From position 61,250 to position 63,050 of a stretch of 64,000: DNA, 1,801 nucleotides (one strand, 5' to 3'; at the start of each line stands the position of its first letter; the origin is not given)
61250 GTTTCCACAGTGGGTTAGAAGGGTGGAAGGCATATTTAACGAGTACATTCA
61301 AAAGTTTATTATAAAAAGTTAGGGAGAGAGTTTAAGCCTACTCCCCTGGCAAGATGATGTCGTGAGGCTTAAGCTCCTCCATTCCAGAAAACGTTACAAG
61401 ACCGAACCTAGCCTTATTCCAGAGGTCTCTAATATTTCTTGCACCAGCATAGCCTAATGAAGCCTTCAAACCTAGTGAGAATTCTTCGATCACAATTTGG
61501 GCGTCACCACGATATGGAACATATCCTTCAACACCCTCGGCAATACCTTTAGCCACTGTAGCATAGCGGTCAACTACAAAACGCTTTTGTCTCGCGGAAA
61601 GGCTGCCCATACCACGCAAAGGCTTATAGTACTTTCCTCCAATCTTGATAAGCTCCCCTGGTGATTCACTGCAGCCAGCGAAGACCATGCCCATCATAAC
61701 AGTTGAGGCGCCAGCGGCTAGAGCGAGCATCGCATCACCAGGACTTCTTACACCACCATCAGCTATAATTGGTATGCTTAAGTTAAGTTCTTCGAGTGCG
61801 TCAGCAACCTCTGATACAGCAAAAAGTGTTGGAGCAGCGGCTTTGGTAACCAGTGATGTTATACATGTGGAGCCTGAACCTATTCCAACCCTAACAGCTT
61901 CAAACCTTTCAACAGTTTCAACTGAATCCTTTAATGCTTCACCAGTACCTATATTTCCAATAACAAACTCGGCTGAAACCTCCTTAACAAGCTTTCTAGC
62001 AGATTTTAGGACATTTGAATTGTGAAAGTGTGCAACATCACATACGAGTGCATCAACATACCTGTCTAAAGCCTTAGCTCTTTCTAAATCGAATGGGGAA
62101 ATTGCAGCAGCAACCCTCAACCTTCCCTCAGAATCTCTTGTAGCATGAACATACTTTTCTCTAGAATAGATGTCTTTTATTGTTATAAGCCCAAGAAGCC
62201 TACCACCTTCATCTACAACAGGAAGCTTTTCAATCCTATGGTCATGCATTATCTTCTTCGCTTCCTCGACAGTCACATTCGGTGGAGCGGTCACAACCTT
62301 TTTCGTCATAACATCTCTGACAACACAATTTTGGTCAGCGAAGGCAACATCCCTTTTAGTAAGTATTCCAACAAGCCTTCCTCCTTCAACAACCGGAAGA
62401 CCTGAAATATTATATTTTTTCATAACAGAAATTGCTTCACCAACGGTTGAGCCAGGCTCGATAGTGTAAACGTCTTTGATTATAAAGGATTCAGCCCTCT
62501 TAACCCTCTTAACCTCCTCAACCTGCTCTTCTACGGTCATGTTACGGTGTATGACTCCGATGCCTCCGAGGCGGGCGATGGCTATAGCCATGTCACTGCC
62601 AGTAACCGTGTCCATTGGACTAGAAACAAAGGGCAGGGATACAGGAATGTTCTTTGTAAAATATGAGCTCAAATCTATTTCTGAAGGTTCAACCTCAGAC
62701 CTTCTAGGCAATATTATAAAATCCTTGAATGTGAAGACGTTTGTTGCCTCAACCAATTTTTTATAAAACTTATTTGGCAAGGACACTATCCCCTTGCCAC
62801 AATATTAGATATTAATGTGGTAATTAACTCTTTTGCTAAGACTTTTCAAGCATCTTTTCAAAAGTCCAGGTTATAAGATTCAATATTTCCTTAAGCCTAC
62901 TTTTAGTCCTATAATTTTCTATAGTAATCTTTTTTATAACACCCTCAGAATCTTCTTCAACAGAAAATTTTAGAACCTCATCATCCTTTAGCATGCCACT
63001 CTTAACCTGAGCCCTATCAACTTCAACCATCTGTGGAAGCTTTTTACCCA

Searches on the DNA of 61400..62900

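Call 68: search_rna_families(source=window, start=61400, end=62900, threshold=evalue, max_evalue=1)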
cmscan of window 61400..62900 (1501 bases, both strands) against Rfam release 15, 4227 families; matches with E-value up to 1: 0.
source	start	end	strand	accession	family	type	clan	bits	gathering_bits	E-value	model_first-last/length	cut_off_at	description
